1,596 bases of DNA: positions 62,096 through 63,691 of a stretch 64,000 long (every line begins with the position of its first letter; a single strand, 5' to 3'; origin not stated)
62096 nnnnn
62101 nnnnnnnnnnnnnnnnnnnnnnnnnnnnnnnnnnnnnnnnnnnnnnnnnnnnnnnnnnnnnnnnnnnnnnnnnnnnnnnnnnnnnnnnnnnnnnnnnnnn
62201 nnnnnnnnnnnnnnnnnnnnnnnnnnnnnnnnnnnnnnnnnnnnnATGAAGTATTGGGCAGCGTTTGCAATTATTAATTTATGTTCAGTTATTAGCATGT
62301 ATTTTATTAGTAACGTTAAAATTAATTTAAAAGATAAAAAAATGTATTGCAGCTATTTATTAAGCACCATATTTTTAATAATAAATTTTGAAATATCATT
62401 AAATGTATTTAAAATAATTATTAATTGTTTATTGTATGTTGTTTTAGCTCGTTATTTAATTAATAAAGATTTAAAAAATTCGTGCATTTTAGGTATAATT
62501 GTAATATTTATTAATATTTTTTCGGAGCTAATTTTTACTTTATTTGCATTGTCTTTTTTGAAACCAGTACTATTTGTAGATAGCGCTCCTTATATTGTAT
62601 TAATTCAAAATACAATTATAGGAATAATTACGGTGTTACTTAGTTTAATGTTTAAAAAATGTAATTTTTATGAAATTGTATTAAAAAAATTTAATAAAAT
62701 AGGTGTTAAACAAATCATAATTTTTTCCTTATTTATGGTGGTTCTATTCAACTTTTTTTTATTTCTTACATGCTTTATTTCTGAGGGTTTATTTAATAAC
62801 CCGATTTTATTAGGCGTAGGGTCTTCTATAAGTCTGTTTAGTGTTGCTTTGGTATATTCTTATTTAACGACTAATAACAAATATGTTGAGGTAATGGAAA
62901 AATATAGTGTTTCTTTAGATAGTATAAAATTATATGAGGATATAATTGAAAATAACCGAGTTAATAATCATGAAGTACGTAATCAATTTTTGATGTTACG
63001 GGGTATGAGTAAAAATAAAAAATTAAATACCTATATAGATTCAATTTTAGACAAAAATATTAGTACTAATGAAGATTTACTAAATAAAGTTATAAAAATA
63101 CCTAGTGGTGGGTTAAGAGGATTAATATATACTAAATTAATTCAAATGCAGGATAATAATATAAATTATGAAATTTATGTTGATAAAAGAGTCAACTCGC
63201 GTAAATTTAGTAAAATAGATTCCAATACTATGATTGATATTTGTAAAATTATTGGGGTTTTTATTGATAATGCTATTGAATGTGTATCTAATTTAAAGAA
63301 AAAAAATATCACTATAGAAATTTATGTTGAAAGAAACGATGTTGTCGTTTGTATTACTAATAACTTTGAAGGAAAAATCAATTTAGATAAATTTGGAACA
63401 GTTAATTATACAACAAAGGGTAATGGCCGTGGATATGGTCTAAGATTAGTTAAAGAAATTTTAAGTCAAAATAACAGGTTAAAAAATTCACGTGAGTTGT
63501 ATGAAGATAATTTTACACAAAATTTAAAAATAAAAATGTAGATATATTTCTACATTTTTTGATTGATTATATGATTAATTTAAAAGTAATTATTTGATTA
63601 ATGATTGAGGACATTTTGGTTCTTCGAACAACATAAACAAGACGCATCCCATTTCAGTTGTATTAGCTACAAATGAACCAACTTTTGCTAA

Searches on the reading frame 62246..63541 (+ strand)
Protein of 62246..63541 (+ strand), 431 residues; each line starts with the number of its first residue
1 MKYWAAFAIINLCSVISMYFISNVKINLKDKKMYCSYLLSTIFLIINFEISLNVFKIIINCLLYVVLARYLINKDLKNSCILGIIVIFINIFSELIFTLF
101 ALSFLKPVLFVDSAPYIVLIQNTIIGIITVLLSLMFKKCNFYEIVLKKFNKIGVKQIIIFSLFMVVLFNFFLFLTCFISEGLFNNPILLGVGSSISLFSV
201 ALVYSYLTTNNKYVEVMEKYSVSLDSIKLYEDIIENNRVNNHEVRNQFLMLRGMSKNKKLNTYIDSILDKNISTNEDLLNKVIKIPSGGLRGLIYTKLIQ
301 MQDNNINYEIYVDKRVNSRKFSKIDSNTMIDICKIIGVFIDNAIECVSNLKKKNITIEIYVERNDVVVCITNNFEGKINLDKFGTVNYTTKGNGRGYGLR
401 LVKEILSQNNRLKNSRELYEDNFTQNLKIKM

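Call 3: search_protein_families(library=pfam, proteins=[window:62246-63541:+], max_evalue=10)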
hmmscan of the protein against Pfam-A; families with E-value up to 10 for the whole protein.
window:62246-63541:+ (431 aa): 2 families
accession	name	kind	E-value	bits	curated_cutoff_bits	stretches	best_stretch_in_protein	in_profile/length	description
PF14501.12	HATPase_c_5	-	7e-13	48.8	22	1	329-429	3-101/102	GHKL domain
PF02518.31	HATPase_c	-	1.2e-05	26.1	26.4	1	332-407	6-85/111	Histidine kinase-, DNA gyrase B-, and HSP90-like ATPase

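Call 4: search_protein_families(library=ncbifam, proteins=[window:62246-63541:+], max_evalue=10)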
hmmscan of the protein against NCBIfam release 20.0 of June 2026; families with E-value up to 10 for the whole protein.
window:62246-63541:+ (431 aa): 4 families
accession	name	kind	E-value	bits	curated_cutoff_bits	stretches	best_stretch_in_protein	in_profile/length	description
NF008298.1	PRK11086.1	subfamily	1e-16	60.5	520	1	221-408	320-502/529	DcuS/MalK family sensor histidine kinase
NF038334.1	malate_HK_MalK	exception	1.4e-11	43.8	800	1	222-407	321-501/533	malate sensor histidine kinase MalK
NF046015.1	HisKinAgrCStaph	equivalog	8.9e-10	38.3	500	1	16-410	11-397/414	quorum-sensing sensor histidine kinase AgrC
NF007688.0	PRK10364.1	equivalog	0.00073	18.4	479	1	309-410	331-430/460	two-component system sensor histidine kinase ZraS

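Call 6: find_encoding_contigs(protein=window:62246-63541:+, flank=6000, max_places=6)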
Protein window:62246-63541:+ (431 aa): 19 contigs read that carry it; 6 places shown.
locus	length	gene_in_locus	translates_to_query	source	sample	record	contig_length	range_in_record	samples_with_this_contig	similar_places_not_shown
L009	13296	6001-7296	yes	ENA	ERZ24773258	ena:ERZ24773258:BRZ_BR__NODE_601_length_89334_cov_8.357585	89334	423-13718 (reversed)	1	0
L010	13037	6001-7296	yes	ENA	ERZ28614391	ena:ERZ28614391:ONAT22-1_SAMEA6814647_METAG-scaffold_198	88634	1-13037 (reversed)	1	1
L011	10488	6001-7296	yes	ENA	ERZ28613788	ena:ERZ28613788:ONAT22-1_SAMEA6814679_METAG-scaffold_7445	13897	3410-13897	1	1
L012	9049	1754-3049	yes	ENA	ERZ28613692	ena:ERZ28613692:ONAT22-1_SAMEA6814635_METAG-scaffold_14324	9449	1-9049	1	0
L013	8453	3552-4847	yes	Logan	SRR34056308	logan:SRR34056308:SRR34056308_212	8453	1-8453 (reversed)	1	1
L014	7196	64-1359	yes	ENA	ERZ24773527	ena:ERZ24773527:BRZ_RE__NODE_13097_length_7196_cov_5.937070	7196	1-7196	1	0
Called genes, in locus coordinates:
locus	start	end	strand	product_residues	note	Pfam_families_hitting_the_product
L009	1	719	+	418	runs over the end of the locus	PF00344:SecY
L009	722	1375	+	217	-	PF00406:ADK, PF13207:AAA_17, PF05191:ADK_lid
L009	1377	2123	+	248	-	PF00557:Peptidase_M24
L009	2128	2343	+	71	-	PF01176:eIF-1a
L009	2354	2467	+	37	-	PF00444:Ribosomal_L36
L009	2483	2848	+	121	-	PF00416:Ribosomal_S13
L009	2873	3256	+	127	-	PF00411:Ribosomal_S11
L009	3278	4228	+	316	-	PF01193:RNA_pol_L, PF01000:RNA_pol_A_bac, PF03118:RNA_pol_A_CTD, PF26169:HHH_XRCC3_RpoA (faint)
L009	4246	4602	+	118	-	PF01196:Ribosomal_L17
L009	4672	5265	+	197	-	PF24894:Hexapep_GlmU (faint), PF25084:LbH_EIF2B (weak), PF25087:GMPPB_C, PF25247:LbH_GLGC (faint), PF00132:Hexapep (weak), PF25084:LbH_EIF2B (weak), PF25087:GMPPB_C (weak), PF00132:Hexapep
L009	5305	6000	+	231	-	PF00072:Response_reg, PF04397:LytTR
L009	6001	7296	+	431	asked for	PF02518:HATPase_c (weak), PF14501:HATPase_c_5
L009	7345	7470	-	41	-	-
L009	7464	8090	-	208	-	PF04647:AgrB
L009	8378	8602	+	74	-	PF00313:CSD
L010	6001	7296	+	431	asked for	PF02518:HATPase_c (weak), PF14501:HATPase_c_5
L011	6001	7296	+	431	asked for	PF02518:HATPase_c (weak), PF14501:HATPase_c_5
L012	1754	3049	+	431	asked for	PF02518:HATPase_c (weak), PF14501:HATPase_c_5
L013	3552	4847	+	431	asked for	PF02518:HATPase_c (weak), PF14501:HATPase_c_5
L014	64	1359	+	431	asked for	PF02518:HATPase_c (weak), PF14501:HATPase_c_5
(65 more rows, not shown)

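Call 21: find_homologous_proteins(query=window:62246-63538:+, max_evalue=1e-20)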
Query window:62246-63538:+ (431 aa): 431 proteins with E <= 1e-20 among 8000 candidates; the best 120 are listed.
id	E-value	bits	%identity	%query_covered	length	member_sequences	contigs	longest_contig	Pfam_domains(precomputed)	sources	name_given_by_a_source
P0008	4.6e-266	900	100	100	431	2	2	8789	PF02518.32,PF14501.13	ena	-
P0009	4.6e-166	571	64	100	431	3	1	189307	PF02518.32,PF14501.13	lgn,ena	-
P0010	1.1e-158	547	63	100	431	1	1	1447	PF02518.32,PF14501.13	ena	-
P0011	1.2e-157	543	63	100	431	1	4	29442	PF14501.13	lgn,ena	-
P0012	1.3e-157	543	62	100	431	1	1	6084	PF02518.32,PF14501.13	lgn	-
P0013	2.0e-157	543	63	100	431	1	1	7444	PF14501.13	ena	-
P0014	3.2e-151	522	72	80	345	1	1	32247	PF02518.32,PF14501.13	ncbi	-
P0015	3.3e-138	479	55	100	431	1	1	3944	PF02518.32,PF14501.13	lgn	-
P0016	1.2e-133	464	51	100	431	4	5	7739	PF02518.32,PF14501.13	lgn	-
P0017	2.5e-133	463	51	100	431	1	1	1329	PF02518.32,PF14501.13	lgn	-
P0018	1.6e-132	461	50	100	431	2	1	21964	PF02518.32,PF14501.13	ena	-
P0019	5.4e-132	459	50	100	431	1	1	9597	PF02518.32,PF14501.13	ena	-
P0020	1.1e-131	458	52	100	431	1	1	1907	PF02518.32,PF14501.13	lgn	-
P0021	2.7e-130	453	50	100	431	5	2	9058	PF02518.32,PF14501.13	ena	-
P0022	5.1e-130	452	49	100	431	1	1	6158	PF02518.32,PF14501.13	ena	-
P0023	2.9e-129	450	49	100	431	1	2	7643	PF02518.32,PF14501.13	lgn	-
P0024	4.1e-129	449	52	100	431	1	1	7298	PF14501.13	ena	-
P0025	2.3e-128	447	49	100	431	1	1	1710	PF02518.32,PF14501.13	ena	-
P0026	4.8e-128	446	49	100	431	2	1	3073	PF02518.32,PF14501.13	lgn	-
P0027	4.8e-127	443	49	100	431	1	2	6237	PF02518.32,PF14501.13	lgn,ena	-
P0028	2.6e-126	440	48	100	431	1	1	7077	PF02518.32,PF14501.13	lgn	-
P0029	8.8e-125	435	48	100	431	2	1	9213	PF02518.32,PF14501.13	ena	-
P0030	1.8e-124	434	50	100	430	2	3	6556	PF02518.32,PF14501.13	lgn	-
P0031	7.4e-123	429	48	100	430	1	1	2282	PF02518.32,PF14501.13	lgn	-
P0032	1.7e-122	428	47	100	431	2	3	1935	PF02518.32,PF14501.13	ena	-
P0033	1.5e-121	424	49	100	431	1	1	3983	PF02518.32,PF14501.13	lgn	-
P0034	1.6e-121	424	46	100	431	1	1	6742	PF02518.32,PF14501.13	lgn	-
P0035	3.4e-121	423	48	100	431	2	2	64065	PF02518.32,PF14501.13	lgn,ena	-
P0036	8.3e-120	419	45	100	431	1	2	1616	PF02518.32,PF14501.13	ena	-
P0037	7.7e-118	412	47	100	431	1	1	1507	PF02518.32,PF14501.13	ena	-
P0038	2.6e-114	401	46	100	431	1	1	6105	PF02518.32,PF14501.13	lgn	-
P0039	5.6e-113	396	51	87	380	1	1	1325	PF02518.32,PF14501.13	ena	-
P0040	2.9e-104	368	51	80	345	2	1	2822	PF02518.32,PF14501.13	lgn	-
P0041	4.4e-92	327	40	98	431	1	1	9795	PF02518.32,PF14501.13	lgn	-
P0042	6.8e-92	327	40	100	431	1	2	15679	PF02518.32,PF14501.13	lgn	-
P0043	5.6e-91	324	39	98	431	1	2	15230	PF02518.32,PF14501.13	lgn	-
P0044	9.7e-89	316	39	100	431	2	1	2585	PF02518.32,PF14501.13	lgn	-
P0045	1.2e-84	303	40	100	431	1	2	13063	PF02518.32,PF14501.13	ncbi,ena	-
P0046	6.3e-74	268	39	91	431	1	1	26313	PF02518.32,PF14501.13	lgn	-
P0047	4.0e-72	262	39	93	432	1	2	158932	PF02518.32,PF14501.13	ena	-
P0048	8.4e-70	254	37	99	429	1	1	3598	PF14501.13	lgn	-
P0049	1.8e-68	250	55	50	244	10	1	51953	PF02518.32,PF14501.13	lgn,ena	-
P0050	5.9e-68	248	37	97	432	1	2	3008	PF02518.32,PF14501.13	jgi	-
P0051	1.5e-67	247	37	99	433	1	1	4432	PF14501.13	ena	-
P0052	7.2e-67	244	40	84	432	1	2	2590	PF14501.13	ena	-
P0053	1.7e-66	243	34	99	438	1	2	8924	PF02518.32,PF14501.13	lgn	-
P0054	4.1e-66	242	37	100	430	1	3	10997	PF14501.13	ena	-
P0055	1.5e-65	240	35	97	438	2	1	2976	PF14501.13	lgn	-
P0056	1.5e-65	240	35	97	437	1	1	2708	PF02518.32,PF14501.13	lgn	-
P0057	2.2e-65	239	45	67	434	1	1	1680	PF14501.13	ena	-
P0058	4.5e-65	238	39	94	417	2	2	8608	PF02518.32,PF14501.13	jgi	-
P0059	1.3e-64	237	37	94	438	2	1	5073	PF14501.13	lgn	-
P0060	2.1e-64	236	35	94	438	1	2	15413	PF02518.32,PF14501.13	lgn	-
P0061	2.3e-64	236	37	95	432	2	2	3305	PF02518.32,PF14501.13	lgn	-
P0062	2.7e-64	236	36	98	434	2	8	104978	PF02518.32,PF14501.13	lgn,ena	-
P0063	5.4e-64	235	32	98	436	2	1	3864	PF14501.13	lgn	-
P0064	5.6e-64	235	35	95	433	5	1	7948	PF02518.32,PF14501.13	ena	-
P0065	8.8e-64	234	51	51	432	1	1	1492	PF02518.32,PF14501.13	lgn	-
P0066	1.6e-63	233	37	88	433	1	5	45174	PF14501.13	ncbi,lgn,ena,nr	ncbi:MAG: GHKL domain-containing protein [Bacilli bacterium]|nr:GHKL domain-containing protein [Baci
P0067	2.5e-63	233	34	95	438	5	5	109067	PF02518.32,PF14501.13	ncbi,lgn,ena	-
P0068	8.8e-63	231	35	94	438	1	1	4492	PF14501.13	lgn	-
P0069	1.5e-62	230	36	94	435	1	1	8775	PF02518.32,PF14501.13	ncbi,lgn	-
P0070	1.6e-62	230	37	94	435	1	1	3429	PF14501.13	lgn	-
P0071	1.9e-62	230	35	98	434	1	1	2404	PF14501.13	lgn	-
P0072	2.1e-62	230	34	97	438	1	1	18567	PF02518.32,PF14501.13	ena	-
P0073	2.5e-62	229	37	99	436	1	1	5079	PF02518.32,PF14501.13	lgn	-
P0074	3.9e-62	229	34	97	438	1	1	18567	PF02518.32,PF14501.13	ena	-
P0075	4.3e-62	229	35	99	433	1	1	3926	PF14501.13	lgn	-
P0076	5.7e-62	228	36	87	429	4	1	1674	PF14501.13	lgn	-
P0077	5.8e-62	228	36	94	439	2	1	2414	PF02518.32,PF14501.13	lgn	-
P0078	7.2e-62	228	36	98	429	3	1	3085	PF14501.13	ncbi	-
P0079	7.3e-62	228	34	97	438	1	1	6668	PF02518.32,PF14501.13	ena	-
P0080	7.4e-62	228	36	94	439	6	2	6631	PF02518.32,PF14501.13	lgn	-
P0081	8.1e-62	228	38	94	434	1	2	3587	PF14501.13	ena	-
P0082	1.2e-61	227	33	97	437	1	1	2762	PF02518.32,PF14501.13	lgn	-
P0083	1.3e-61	227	36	94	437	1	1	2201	PF02518.32,PF14501.13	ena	-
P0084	1.4e-61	227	47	53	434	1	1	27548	PF14501.13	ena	-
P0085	2.5e-61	226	34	99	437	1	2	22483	PF02518.32,PF14501.13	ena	-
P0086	2.7e-61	226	35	91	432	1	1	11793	PF14501.13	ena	-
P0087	3.1e-61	226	44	53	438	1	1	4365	PF14501.13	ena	-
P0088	5.2e-61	225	36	100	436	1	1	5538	PF02518.32,PF14501.13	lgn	-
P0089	7.9e-61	225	38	91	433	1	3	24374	PF02518.32,PF14501.13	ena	-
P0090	9.0e-61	224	35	98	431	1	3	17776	PF14501.13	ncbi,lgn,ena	-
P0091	1.0e-60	224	45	51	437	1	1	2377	PF02518.32,PF14501.13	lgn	-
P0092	1.1e-60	224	34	96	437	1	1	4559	PF02518.32,PF14501.13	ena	-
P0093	1.2e-60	224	35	100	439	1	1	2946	PF02518.32,PF14501.13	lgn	-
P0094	1.5e-60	224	36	94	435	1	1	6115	PF14501.13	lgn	-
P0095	2.1e-60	223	34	95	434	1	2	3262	PF14501.13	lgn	-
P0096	2.2e-60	223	35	96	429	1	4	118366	PF14501.13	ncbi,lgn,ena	-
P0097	2.3e-60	223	35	100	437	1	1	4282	PF02518.32,PF14501.13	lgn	-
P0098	2.9e-60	223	31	94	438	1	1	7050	PF02518.32,PF14501.13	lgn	-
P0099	3.9e-60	222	49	51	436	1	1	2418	PF02518.32,PF14501.13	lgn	-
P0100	4.3e-60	222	45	53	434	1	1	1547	PF02518.32,PF14501.13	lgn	-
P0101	5.9e-60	222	35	95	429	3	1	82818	PF14501.13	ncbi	-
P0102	7.5e-60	221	39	68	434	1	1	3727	PF14501.13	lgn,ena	-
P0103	1.1e-59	221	36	82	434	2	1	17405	PF14501.13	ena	-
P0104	1.3e-59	220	36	97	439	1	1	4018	PF14501.13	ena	-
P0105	1.5e-59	220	48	52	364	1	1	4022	PF02518.32,PF14501.13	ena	-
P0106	1.9e-59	220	36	95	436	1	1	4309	PF02518.32,PF14501.13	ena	-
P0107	2.0e-59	220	36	99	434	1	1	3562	PF14501.13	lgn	-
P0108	2.5e-59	220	33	95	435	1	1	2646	PF02518.32,PF14501.13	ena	-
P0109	2.7e-59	219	35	94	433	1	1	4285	PF02518.32,PF14501.13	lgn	-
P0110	2.8e-59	219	35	99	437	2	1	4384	PF02518.32,PF14501.13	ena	-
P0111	2.9e-59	219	36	99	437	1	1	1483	PF02518.32,PF14501.13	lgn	-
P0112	3.0e-59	219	36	93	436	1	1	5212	PF02518.32,PF14501.13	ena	-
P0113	3.4e-59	219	32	98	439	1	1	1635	PF02518.32,PF14501.13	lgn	-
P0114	3.4e-59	219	36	90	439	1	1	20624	PF02518.32,PF14501.13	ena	-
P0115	3.8e-59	219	35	95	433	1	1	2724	PF02518.32,PF14501.13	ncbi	-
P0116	3.8e-59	219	35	95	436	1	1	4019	PF02518.32,PF14501.13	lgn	-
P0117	5.2e-59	219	35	95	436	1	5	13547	PF02518.32,PF14501.13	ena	-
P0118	6.7e-59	218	35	95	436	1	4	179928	PF02518.32,PF14501.13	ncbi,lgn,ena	-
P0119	7.9e-59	218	37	75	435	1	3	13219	PF02518.32,PF14501.13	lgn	-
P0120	1.0e-58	218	36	95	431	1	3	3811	PF02518.32,PF14501.13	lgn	-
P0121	1.1e-58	217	36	89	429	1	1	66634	PF14501.13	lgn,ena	-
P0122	1.4e-58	217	35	95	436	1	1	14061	PF02518.32,PF14501.13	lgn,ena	-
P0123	1.4e-58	217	35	95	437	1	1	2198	PF02518.32,PF14501.13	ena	-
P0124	1.6e-58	217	35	95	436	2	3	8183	PF02518.32,PF14501.13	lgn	-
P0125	1.9e-58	217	35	95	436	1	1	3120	PF02518.32,PF14501.13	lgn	-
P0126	1.9e-58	217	33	94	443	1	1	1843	PF02518.32,PF14501.13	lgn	-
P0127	2.0e-58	217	45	53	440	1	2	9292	PF02518.32,PF14501.13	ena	-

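Call 25: find_encoding_contigs(protein=P0009, flank=5000, max_places=2)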
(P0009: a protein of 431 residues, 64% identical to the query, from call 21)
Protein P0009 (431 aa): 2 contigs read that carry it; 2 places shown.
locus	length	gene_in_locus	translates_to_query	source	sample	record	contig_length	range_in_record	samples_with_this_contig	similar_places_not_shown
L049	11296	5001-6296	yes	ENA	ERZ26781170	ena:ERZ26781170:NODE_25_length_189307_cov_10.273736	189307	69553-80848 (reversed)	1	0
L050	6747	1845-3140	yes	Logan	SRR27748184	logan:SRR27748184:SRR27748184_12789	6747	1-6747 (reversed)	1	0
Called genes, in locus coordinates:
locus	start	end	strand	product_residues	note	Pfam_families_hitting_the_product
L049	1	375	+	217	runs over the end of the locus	PF00406:ADK, PF13207:AAA_17, PF05191:ADK_lid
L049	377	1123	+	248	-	PF00557:Peptidase_M24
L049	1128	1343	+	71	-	PF01176:eIF-1a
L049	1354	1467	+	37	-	PF00444:Ribosomal_L36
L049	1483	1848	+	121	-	PF00416:Ribosomal_S13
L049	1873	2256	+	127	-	PF00411:Ribosomal_S11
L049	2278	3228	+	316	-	PF01193:RNA_pol_L, PF01000:RNA_pol_A_bac, PF03118:RNA_pol_A_CTD, PF26169:HHH_XRCC3_RpoA (faint)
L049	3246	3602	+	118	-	PF01196:Ribosomal_L17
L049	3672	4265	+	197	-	PF24894:Hexapep_GlmU (faint), PF25084:LbH_EIF2B (weak), PF25087:GMPPB_C, PF25247:LbH_GLGC (faint), PF00132:Hexapep (weak), PF25084:LbH_EIF2B (weak), PF25087:GMPPB_C (weak), PF00132:Hexapep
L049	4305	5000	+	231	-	PF00072:Response_reg, PF04397:LytTR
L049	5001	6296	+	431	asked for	PF02518:HATPase_c (faint), PF14501:HATPase_c_5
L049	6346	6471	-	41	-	-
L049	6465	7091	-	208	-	PF04647:AgrB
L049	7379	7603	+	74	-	PF00313:CSD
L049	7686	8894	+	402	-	PF01183:Glyco_hydro_25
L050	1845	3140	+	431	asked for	PF02518:HATPase_c (faint), PF14501:HATPase_c_5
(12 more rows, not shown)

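Call 26: find_encoding_contigs(protein=P0012, flank=5000, max_places=2)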
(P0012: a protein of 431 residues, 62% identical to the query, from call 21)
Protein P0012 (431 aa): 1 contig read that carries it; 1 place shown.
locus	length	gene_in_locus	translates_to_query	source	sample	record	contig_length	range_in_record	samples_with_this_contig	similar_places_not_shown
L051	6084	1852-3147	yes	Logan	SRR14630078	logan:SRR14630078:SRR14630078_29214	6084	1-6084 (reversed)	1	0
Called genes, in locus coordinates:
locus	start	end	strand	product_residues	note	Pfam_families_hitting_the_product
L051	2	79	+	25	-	?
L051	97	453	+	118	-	PF01196:Ribosomal_L17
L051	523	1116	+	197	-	PF24894:Hexapep_GlmU (faint), PF25084:LbH_EIF2B (weak), PF25087:GMPPB_C, PF25247:LbH_GLGC (faint), PF00132:Hexapep (weak), PF25084:LbH_EIF2B (weak), PF25087:GMPPB_C (weak), PF00132:Hexapep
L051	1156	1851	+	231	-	PF00072:Response_reg, PF04397:LytTR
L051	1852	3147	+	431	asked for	PF02518:HATPase_c (weak), PF14501:HATPase_c_5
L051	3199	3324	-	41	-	-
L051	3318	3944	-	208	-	PF04647:AgrB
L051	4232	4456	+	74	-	PF00313:CSD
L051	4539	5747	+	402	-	PF01183:Glyco_hydro_25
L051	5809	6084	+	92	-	?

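Call 35: find_encoding_contigs(protein=P0018, flank=4000, max_places=1)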
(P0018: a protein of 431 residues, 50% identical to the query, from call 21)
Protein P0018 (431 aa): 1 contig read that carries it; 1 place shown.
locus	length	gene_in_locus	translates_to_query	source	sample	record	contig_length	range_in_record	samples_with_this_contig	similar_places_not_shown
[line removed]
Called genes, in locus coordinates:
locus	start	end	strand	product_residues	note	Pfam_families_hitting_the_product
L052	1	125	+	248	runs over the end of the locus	PF00557:Peptidase_M24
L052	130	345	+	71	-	PF01176:eIF-1a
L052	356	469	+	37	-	PF00444:Ribosomal_L36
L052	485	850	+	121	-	PF00416:Ribosomal_S13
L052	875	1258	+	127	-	PF00411:Ribosomal_S11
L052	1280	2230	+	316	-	PF01193:RNA_pol_L, PF01000:RNA_pol_A_bac, PF03118:RNA_pol_A_CTD, PF26169:HHH_XRCC3_RpoA (faint)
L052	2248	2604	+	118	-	PF01196:Ribosomal_L17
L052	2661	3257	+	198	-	PF25084:LbH_EIF2B, PF25087:GMPPB_C, PF00132:Hexapep, PF25087:GMPPB_C (weak), PF00132:Hexapep (weak)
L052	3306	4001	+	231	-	PF00072:Response_reg, PF04397:LytTR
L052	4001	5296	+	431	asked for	PF02518:HATPase_c (weak), PF14501:HATPase_c_5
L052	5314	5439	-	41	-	-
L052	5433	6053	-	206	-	PF04647:AgrB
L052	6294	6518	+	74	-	PF00313:CSD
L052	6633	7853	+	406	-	PF01183:Glyco_hydro_25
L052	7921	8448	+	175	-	PF02482:Ribosomal_S30AE, PF16321:Ribosom_S30AE_C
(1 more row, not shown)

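Call 36: find_encoding_contigs(protein=P0035, flank=4000, max_places=1)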
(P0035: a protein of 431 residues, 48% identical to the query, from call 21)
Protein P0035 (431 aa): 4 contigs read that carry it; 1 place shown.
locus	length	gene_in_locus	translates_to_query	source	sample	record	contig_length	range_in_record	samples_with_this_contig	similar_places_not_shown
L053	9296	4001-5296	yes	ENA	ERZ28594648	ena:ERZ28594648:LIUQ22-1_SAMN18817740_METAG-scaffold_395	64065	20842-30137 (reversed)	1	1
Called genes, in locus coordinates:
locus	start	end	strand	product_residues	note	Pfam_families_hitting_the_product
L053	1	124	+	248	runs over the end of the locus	PF00557:Peptidase_M24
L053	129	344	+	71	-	PF01176:eIF-1a, PF16745:RsgA_N (faint)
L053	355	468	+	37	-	PF00444:Ribosomal_L36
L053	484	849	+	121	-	PF00416:Ribosomal_S13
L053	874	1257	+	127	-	PF00411:Ribosomal_S11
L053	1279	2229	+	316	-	PF01193:RNA_pol_L, PF01000:RNA_pol_A_bac, PF03118:RNA_pol_A_CTD, PF26169:HHH_XRCC3_RpoA (faint)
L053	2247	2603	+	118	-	PF01196:Ribosomal_L17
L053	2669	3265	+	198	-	PF25084:LbH_EIF2B (weak), PF25087:GMPPB_C, PF00132:Hexapep, PF25087:GMPPB_C (weak), PF00132:Hexapep, PF14602:Hexapep_2 (weak)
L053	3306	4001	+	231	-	PF00072:Response_reg, PF04397:LytTR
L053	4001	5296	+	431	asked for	PF02518:HATPase_c (weak), PF14501:HATPase_c_5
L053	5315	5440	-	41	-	-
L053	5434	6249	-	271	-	PF04647:AgrB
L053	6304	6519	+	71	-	PF00313:CSD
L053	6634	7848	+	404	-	PF01183:Glyco_hydro_25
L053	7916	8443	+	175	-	PF02482:Ribosomal_S30AE, PF16321:Ribosom_S30AE_C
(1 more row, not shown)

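Call 37: find_encoding_contigs(protein=P0016, flank=4000, max_places=1)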
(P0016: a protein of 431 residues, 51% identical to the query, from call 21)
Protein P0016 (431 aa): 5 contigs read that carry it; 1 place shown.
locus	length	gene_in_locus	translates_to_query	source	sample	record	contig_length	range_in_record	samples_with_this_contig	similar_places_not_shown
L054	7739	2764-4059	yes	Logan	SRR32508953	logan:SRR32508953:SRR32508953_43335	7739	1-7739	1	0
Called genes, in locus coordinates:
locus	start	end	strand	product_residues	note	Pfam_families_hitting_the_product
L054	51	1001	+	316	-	PF01193:RNA_pol_L, PF01000:RNA_pol_A_bac, PF03118:RNA_pol_A_CTD, PF26169:HHH_XRCC3_RpoA (faint)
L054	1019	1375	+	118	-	PF01196:Ribosomal_L17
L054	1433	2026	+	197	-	PF25087:GMPPB_C, PF25247:LbH_GLGC (faint), PF00132:Hexapep, PF25084:LbH_EIF2B (weak), PF25087:GMPPB_C, PF00132:Hexapep (weak)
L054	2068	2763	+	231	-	PF00072:Response_reg, PF04397:LytTR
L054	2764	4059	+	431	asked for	PF02518:HATPase_c (weak), PF14501:HATPase_c_5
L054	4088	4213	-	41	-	-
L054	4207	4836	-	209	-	PF04647:AgrB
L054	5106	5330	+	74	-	PF00313:CSD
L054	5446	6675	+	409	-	PF01183:Glyco_hydro_25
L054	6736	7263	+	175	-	PF02482:Ribosomal_S30AE, PF16321:Ribosom_S30AE_C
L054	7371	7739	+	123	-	?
